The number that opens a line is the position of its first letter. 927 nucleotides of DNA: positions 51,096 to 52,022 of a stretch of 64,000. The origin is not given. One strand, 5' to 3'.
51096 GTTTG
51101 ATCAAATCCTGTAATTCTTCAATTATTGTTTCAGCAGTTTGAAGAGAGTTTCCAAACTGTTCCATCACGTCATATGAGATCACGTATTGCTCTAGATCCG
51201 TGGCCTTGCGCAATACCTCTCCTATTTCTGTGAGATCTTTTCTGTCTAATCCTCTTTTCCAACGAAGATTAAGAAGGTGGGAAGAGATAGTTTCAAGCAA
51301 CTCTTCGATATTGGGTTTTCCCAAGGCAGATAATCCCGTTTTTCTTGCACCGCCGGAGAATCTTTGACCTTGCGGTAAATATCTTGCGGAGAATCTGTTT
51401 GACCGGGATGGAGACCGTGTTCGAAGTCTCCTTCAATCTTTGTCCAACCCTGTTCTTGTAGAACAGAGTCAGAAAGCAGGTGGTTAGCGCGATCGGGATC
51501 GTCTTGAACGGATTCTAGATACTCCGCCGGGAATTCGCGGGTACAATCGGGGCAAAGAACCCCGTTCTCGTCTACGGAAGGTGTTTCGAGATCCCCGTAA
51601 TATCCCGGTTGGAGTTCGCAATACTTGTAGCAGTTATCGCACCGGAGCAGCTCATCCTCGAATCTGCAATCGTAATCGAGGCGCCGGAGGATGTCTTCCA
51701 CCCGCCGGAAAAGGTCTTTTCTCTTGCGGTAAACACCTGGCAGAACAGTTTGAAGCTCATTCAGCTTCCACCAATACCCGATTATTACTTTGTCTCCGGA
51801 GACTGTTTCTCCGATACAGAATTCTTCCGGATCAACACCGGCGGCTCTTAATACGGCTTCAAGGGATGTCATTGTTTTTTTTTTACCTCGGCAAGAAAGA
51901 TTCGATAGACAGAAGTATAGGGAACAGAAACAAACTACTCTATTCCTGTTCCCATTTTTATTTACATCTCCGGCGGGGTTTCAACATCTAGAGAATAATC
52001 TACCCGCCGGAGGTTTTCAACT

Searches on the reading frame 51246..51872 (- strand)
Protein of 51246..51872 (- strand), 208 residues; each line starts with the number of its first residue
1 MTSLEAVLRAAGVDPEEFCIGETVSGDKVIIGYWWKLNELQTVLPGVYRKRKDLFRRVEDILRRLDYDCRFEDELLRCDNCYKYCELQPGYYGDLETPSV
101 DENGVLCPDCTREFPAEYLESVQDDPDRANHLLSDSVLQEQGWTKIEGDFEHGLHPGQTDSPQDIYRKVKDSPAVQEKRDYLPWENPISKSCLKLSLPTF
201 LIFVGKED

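Call 64: find_encoding_contigs(protein=window:51246-51872:-, flank=10000, max_places=1)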
Protein window:51246-51872:- (208 aa): no gene with exactly this product is on record in the collection.

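Call 65: search_protein_families(library=pfam, proteins=[window:51246-51869:-], max_evalue=0.001)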
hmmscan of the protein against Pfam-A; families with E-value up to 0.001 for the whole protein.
window:51246-51869:- (207 aa): 0 families
